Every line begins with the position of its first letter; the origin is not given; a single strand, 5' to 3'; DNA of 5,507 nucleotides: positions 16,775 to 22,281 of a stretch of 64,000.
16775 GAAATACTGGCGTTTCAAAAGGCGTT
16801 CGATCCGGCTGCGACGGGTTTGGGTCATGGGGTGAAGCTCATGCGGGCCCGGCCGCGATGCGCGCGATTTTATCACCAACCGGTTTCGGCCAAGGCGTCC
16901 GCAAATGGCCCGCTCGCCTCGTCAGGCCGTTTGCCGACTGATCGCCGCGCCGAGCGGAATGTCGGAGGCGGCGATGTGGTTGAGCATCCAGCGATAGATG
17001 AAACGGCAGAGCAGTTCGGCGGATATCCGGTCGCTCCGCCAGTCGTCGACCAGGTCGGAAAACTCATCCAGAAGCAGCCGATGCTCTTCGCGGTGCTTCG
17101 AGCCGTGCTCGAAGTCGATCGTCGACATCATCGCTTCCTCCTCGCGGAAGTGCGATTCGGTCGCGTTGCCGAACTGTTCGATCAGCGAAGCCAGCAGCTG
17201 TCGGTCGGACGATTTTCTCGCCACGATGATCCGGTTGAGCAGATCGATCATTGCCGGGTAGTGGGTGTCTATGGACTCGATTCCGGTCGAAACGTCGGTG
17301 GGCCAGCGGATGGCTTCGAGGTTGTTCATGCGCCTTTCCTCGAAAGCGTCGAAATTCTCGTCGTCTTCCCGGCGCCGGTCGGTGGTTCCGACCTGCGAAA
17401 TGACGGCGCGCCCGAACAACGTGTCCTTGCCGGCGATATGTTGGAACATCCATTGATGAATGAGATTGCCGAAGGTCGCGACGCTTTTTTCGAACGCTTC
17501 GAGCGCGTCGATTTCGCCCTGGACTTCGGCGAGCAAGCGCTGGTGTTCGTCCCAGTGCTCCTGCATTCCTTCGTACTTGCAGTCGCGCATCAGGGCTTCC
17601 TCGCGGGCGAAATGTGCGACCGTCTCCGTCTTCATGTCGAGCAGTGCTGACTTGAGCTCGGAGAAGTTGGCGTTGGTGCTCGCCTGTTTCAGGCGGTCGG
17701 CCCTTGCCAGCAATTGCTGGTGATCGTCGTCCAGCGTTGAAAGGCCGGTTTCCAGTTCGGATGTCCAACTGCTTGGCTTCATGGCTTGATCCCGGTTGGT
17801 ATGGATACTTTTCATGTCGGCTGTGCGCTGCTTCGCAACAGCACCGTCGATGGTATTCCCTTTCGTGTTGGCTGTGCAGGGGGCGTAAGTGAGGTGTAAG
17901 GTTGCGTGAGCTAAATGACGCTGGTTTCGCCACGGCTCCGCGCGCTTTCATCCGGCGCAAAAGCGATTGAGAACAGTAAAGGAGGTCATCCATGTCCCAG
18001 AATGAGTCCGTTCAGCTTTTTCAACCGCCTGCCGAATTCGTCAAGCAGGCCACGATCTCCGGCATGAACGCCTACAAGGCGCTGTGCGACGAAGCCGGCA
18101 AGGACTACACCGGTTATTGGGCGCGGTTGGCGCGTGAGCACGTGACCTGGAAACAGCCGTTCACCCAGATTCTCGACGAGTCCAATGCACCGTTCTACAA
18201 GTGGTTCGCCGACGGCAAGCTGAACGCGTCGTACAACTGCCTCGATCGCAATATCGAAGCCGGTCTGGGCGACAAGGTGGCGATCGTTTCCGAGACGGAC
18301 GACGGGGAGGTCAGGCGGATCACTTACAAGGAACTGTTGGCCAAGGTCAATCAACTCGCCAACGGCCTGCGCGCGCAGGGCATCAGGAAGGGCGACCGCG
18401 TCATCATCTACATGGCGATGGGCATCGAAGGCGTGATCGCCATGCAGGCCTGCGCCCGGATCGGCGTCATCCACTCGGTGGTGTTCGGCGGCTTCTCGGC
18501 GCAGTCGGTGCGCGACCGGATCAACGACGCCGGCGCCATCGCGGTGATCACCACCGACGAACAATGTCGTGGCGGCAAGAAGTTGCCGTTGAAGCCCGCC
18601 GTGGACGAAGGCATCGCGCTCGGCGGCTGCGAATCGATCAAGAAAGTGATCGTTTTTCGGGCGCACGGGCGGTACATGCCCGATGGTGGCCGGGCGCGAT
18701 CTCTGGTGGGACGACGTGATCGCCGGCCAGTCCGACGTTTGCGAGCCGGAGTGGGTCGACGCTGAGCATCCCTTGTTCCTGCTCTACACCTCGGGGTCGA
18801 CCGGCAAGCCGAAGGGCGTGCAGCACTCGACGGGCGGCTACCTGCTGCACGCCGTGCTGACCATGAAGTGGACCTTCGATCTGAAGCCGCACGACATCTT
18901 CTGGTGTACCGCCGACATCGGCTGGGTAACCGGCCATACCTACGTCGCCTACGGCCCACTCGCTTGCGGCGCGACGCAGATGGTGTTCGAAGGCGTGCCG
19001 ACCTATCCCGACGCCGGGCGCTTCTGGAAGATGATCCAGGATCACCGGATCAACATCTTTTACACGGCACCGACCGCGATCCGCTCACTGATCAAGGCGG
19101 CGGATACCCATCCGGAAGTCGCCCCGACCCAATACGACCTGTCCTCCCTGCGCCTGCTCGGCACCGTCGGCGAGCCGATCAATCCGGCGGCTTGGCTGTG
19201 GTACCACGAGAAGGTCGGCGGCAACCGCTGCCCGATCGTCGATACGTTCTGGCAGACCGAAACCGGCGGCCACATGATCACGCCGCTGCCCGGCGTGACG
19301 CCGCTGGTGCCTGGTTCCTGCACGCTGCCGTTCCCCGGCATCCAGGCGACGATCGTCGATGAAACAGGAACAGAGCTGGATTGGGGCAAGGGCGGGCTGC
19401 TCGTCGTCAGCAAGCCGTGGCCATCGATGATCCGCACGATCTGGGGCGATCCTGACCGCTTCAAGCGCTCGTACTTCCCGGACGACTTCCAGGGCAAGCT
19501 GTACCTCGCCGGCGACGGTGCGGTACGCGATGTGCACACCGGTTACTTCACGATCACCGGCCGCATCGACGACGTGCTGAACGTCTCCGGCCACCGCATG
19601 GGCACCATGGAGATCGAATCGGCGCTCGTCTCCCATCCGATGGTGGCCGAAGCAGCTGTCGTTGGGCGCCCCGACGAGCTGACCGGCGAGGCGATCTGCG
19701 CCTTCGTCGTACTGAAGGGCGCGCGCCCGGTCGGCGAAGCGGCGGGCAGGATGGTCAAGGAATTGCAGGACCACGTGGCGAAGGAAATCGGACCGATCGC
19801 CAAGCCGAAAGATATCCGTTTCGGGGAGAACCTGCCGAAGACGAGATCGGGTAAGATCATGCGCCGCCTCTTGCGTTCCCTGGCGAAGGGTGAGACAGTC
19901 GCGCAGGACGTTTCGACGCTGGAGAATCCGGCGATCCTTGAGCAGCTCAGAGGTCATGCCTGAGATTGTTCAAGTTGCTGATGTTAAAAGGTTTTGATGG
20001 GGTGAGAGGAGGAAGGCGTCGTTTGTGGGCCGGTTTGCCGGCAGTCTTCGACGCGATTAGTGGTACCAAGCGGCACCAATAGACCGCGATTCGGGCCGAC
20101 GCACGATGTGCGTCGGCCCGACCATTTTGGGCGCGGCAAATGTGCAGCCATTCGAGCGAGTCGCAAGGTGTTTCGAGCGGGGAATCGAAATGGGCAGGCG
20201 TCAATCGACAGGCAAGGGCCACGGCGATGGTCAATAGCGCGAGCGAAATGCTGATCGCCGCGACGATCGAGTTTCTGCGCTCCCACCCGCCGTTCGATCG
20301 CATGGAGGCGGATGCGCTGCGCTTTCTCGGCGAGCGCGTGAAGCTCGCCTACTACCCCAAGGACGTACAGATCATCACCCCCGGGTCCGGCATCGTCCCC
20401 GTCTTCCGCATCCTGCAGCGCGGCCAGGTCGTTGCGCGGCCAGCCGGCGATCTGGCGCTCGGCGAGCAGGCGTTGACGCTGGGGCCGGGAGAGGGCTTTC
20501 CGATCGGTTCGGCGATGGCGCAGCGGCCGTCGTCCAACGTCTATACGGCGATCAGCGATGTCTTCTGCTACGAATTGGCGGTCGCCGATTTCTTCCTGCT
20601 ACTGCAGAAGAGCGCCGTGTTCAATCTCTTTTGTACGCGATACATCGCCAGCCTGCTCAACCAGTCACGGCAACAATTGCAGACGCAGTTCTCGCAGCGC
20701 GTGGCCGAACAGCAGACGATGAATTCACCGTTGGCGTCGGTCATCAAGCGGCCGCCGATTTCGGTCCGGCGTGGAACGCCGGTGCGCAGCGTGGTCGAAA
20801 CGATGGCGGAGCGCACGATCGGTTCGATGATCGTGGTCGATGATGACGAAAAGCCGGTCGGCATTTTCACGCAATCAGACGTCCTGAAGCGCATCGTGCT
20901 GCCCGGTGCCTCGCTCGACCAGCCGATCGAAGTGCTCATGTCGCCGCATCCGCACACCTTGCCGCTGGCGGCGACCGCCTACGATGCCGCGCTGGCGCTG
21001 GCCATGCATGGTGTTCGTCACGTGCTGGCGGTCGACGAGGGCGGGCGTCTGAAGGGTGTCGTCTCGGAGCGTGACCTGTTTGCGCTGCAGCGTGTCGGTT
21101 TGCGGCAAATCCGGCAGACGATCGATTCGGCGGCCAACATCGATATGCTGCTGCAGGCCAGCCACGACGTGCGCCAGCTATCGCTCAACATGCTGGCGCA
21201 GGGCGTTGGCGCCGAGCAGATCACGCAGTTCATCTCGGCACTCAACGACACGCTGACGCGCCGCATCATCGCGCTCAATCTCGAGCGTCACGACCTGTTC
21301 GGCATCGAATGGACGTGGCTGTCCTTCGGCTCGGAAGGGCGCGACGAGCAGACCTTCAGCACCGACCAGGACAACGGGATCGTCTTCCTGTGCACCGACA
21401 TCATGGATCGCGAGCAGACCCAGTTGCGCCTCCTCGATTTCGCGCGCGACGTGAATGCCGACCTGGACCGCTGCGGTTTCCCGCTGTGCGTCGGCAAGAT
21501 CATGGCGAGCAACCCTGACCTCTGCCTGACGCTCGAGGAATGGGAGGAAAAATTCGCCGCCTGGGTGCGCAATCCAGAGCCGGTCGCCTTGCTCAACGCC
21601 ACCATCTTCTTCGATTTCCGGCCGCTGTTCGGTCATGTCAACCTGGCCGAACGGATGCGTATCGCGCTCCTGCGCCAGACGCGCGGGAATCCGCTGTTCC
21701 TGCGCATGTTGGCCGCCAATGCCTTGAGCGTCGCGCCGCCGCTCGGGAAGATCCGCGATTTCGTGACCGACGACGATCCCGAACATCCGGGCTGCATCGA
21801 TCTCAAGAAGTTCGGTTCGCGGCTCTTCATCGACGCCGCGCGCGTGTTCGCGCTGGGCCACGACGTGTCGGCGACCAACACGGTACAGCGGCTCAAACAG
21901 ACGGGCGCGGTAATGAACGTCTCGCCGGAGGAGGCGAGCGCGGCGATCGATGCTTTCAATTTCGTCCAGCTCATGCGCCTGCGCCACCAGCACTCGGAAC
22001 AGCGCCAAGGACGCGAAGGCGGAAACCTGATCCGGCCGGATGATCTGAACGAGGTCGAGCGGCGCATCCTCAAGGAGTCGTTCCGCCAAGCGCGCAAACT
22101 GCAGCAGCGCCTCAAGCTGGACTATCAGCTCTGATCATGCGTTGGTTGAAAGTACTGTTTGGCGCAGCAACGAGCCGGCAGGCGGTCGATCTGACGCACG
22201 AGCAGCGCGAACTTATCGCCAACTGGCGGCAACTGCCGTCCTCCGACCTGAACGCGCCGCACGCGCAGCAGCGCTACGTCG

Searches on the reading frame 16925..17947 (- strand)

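Call 44: search_protein_families(library=pfam, proteins=[window:16925-17947:-], max_evalue=0.001)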
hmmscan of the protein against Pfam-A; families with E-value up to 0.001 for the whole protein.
window:16925-17947:- (341 aa): 1 family
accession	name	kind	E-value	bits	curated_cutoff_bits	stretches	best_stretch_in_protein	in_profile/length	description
PF01814.28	Hemerythrin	-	1.1e-18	68.4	25.3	2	68-178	2-123/127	Hemerythrin HHE cation binding domain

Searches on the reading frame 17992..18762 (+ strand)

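Call 44: search_protein_families(library=pfam, proteins=[window:17992-18762:+], max_evalue=0.001)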
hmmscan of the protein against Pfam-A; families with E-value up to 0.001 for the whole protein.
window:17992-18762:+ (257 aa): 2 families
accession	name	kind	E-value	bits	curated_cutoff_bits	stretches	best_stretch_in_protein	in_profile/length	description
PF00501.34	AMP-binding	-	3.9e-26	92.2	29.9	1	92-194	8-106/384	AMP-binding enzyme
PF16177.11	ACAS_N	-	5.7e-22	77.7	27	1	28-83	1-55/55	Acetyl-coenzyme A synthetase N-terminus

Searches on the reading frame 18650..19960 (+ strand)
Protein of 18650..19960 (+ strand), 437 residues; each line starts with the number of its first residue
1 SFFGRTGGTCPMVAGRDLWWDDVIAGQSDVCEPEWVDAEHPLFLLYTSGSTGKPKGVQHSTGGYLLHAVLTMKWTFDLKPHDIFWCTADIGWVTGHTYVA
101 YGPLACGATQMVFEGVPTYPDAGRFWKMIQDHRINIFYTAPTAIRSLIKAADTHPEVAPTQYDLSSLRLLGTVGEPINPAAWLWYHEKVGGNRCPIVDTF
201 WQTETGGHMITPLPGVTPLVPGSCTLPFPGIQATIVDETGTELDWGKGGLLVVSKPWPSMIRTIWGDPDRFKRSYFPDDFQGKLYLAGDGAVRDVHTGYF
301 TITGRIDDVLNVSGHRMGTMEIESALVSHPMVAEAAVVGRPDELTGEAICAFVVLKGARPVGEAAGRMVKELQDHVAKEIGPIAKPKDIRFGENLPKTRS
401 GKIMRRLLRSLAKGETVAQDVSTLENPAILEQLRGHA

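Call 44: search_protein_families(library=pfam, proteins=[window:18650-19960:+], max_evalue=0.001)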
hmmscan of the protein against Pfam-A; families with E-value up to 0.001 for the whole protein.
window:18650-19960:+ (437 aa): 2 families
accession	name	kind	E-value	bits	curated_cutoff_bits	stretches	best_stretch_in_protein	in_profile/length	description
PF00501.34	AMP-binding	-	4.3e-57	194.1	29.9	1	29-257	152-378/384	AMP-binding enzyme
PF13193.12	AMP-binding_C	-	7.9e-29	100.8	24.5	1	321-402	1-76/76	AMP-binding enzyme C-terminal domain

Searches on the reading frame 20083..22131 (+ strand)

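Call 44: search_protein_families(library=pfam, proteins=[window:20083-22131:+], max_evalue=0.001)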
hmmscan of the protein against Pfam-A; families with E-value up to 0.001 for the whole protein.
window:20083-22131:+ (683 aa): 3 families
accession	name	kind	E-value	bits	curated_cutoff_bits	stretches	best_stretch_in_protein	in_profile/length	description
PF03445.19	DUF294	-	9.4e-43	145.8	21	1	362-500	2-137/138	Putative nucleotidyltransferase DUF294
PF10335.14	DUF294_C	-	2e-42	144.9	22.5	1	538-681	2-145/145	Putative nucleotidyltransferase substrate binding domain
PF00571.33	CBS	-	6.7e-22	78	24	2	219-272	3-56/57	CBS domain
